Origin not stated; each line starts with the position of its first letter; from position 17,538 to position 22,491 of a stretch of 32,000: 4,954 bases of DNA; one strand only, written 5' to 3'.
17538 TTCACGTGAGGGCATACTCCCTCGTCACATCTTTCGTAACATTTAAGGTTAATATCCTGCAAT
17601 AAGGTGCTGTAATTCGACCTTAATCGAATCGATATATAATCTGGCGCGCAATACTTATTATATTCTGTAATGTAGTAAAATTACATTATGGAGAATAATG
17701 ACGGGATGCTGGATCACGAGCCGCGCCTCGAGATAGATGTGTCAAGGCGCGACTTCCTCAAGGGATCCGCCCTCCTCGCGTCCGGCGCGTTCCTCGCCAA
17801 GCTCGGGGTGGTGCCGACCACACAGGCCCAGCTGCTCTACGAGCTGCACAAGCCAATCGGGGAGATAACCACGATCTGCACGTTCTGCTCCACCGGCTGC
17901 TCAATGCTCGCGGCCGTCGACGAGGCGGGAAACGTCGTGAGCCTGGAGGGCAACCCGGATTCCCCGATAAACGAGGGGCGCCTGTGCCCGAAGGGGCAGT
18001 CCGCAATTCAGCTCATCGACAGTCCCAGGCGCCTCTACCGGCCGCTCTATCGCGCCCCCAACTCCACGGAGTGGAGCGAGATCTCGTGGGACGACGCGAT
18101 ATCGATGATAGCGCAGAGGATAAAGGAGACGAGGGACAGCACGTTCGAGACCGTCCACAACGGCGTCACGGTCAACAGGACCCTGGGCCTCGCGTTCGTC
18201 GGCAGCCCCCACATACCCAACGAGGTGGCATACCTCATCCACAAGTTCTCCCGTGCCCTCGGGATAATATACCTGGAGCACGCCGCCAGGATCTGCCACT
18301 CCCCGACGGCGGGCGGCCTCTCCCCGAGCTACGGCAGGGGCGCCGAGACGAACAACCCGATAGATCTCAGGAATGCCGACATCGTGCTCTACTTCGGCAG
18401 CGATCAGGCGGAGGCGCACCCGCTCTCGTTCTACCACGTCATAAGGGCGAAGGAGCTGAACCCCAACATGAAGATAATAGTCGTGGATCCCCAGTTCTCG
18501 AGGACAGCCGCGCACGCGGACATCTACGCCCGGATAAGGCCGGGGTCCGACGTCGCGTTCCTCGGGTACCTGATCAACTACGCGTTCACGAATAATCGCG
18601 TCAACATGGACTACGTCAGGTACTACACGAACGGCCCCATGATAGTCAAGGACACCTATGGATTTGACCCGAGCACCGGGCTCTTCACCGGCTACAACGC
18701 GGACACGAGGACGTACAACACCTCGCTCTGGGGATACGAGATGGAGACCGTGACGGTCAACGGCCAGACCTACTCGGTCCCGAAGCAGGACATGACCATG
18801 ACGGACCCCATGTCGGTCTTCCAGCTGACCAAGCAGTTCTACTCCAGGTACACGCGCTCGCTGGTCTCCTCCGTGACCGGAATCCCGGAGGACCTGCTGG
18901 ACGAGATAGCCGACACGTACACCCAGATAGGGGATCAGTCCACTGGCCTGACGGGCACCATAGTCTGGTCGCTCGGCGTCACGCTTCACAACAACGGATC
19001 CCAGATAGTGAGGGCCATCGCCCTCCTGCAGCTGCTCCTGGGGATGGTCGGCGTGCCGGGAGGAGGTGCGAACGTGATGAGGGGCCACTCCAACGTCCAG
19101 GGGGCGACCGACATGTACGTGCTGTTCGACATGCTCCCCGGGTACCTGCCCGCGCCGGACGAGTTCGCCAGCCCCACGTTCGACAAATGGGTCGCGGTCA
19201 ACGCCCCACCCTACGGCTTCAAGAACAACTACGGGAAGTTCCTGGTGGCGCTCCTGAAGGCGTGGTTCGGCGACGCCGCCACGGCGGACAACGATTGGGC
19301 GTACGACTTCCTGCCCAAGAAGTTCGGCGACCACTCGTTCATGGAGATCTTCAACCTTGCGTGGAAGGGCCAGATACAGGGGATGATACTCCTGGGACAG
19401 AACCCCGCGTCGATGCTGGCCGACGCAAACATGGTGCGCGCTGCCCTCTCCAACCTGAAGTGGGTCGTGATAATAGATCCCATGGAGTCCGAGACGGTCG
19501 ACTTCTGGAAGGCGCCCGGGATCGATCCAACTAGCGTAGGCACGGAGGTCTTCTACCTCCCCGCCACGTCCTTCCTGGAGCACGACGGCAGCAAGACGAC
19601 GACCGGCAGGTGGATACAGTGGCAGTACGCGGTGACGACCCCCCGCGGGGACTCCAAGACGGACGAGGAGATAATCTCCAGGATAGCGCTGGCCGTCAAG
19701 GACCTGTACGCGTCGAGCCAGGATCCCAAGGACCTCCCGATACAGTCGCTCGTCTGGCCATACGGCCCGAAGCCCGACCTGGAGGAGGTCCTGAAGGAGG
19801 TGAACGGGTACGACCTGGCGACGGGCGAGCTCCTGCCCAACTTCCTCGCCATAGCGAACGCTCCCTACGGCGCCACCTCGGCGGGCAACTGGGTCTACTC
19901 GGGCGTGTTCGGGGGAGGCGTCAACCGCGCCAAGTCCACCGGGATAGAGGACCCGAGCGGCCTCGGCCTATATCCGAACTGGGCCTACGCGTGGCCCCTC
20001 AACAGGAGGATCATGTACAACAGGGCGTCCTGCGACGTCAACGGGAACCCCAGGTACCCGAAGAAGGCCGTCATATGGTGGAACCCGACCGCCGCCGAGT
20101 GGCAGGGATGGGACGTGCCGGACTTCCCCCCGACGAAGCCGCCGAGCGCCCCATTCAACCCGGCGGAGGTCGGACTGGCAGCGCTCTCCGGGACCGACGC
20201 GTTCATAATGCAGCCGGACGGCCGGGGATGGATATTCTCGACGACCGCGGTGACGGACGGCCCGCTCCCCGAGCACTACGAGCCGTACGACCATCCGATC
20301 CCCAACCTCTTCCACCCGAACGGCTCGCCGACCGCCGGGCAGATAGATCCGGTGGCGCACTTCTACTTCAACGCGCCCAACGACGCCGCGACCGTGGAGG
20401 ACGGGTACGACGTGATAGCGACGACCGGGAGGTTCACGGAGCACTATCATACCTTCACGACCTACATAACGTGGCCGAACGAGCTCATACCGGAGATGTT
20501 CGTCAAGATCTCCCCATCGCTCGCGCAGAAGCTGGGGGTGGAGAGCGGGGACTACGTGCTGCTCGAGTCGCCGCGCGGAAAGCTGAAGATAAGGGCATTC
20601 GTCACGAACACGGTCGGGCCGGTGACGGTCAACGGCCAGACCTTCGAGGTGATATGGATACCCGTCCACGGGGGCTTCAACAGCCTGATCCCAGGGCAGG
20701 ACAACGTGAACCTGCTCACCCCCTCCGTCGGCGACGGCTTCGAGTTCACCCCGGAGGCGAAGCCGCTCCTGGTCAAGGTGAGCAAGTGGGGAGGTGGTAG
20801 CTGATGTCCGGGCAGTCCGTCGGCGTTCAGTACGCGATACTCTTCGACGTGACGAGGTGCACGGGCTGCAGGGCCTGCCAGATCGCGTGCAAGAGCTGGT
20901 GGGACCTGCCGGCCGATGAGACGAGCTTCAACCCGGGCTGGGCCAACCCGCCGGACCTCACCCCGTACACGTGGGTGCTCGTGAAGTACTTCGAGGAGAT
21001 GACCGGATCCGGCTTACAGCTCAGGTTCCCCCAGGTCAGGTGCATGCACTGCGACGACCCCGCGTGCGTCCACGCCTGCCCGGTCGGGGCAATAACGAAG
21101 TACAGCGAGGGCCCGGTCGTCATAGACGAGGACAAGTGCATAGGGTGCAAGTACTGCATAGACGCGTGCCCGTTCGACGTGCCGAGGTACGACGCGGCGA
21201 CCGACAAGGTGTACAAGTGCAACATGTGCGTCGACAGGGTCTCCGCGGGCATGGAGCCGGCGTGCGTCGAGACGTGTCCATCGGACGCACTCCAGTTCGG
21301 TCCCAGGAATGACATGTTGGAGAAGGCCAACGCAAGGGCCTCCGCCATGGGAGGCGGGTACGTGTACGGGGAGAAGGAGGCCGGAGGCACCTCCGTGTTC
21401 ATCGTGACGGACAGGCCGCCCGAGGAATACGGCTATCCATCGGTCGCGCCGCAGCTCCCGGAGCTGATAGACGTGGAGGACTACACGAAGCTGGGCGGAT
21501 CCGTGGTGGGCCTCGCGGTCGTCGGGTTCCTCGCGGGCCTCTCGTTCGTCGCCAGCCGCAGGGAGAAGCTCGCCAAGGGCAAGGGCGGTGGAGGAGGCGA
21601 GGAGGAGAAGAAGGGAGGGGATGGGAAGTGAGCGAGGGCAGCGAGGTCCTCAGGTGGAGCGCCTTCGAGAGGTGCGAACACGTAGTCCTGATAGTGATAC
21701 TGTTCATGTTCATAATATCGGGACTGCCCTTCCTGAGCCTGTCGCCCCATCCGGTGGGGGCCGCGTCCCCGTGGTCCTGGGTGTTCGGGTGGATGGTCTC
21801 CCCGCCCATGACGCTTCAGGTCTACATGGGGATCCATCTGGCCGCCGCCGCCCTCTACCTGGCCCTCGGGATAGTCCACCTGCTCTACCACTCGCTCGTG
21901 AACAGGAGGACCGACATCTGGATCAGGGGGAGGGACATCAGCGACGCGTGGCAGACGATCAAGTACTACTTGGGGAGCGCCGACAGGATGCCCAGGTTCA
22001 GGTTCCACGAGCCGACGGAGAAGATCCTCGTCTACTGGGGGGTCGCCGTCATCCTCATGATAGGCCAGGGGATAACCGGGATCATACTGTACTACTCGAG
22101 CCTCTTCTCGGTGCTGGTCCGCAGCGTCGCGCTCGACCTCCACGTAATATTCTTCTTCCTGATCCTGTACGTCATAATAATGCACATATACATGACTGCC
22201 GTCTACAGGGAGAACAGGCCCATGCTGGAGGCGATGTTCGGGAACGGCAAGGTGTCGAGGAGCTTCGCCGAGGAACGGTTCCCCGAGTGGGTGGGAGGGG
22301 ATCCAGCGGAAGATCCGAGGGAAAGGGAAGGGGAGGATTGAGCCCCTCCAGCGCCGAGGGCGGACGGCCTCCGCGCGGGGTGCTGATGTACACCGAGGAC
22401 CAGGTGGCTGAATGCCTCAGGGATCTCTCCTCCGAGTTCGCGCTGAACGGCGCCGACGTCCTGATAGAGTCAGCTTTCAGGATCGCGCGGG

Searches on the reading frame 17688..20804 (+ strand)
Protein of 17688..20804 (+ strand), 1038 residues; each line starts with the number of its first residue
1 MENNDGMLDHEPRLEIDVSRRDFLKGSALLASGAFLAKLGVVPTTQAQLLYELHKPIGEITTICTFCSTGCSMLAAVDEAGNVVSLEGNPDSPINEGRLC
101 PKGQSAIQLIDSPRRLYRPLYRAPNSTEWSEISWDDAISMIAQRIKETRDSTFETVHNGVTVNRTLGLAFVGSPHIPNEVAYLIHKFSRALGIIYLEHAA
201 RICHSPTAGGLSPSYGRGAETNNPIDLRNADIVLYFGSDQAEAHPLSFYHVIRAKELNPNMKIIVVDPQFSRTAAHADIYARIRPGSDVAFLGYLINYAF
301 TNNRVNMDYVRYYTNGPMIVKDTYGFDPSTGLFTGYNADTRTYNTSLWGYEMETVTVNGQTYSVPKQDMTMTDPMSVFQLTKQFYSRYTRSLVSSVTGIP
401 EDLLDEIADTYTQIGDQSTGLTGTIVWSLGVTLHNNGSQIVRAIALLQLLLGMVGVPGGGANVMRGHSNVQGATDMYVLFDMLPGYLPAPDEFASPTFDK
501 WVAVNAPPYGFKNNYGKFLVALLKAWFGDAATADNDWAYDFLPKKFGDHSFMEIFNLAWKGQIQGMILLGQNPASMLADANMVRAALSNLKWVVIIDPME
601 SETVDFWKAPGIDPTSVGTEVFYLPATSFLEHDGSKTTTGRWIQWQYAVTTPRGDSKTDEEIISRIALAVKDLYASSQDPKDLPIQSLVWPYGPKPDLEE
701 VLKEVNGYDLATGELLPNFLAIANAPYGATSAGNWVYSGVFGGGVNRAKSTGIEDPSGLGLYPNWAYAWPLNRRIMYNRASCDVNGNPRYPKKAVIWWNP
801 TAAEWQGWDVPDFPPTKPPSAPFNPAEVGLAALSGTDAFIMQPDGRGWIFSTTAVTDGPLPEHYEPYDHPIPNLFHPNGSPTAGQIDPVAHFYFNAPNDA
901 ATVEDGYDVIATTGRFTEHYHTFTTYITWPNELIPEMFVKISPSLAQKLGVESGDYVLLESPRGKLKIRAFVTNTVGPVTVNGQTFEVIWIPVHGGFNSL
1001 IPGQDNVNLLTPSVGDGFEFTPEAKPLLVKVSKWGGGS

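Call 23: search_protein_families(library=pfam, proteins=[window:17688-20804:+], max_evalue=0.001)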
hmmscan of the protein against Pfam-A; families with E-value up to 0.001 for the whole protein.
window:17688-20804:+ (1038 aa): 4 families
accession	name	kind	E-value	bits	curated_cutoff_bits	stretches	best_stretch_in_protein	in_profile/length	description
PF00384.28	Molybdopterin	-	2.2e-35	122.8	24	1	115-667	1-351/353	Molybdopterin oxidoreductase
PF04879.21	Molybdop_Fe4S4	-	3.5e-16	59.3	22.7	1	61-111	5-54/55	Molybdopterin oxidoreductase Fe4S4 domain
PF01568.27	Molydop_binding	-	8.8e-14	51.9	26.8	1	911-1025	3-107/110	Molydopterin dinucleotide binding domain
PF10518.14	TAT_signal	-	0.00033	20.9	22.7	1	17-37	1-21/21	TAT (twin-arginine translocation) pathway signal sequence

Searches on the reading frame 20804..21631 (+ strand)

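Call 23: search_protein_families(library=pfam, proteins=[window:20804-21631:+], max_evalue=0.001)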
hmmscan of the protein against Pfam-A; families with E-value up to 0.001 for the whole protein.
window:20804-21631:+ (275 aa): 13 families
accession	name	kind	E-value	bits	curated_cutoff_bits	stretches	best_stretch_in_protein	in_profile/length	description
PF13247.11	Fer4_11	-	7.2e-27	93.9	26.2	1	77-167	7-99/100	4Fe-4S dicluster domain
PF12838.12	Fer4_7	-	2.8e-14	53.8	27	2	79-126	1-52/52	4Fe-4S dicluster domain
PF13187.11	Fer4_9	-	3.1e-14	53.1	27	2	18-97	1-52/52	4Fe-4S dicluster domain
PF00037.32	Fer4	-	3.2e-13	49.3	21.1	1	105-126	1-22/24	4Fe-4S binding domain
PF13237.11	Fer4_10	-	5.5e-11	42.7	25.5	2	105-159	2-53/53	4Fe-4S dicluster domain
PF12797.12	Fer4_2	-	6.4e-11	41.9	24.5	2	104-124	2-22/22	4Fe-4S binding domain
PF12837.12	Fer4_6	-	7.1e-09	35.6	25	1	105-126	2-23/24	4Fe-4S binding domain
PF12800.12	Fer4_4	-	1.5e-07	31.6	24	0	110-124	2-16/17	4Fe-4S binding domain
PF12798.12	Fer4_3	-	2e-07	31.8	27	0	112-125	1-14/15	4Fe-4S binding domain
PF13484.11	Fer4_16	-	1.1e-05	26.6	30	0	111-126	1-16/66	4Fe-4S double cluster binding domain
PF14697.11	Fer4_21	-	2.8e-05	24.6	35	1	79-124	7-53/59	4Fe-4S dicluster domain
PF25160.1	LdpA_Fe-S-bd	-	0.00012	22.3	27.6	1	82-125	4-41/49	LdpA Fe-S cluster-binding domain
PF13183.11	Fer4_8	-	0.00072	20.5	27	0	16-30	51-65/68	4Fe-4S dicluster domain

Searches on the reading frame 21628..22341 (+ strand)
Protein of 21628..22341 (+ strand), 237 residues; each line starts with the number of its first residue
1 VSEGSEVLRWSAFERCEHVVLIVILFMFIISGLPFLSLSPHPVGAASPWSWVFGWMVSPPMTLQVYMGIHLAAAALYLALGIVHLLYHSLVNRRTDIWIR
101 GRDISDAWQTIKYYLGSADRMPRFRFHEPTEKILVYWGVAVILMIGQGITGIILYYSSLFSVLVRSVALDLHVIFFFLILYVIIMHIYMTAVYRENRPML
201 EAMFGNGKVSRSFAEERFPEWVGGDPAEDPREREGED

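Call 23: search_protein_families(library=pfam, proteins=[window:21628-22341:+], max_evalue=0.001)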
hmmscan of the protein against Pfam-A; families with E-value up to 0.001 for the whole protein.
window:21628-22341:+ (237 aa): 1 family
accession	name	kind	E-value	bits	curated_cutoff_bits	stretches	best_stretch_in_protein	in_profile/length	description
PF01292.26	Ni_hydr_CYTB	-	2.2e-13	50.8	30.1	1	9-205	1-178/179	Prokaryotic cytochrome b561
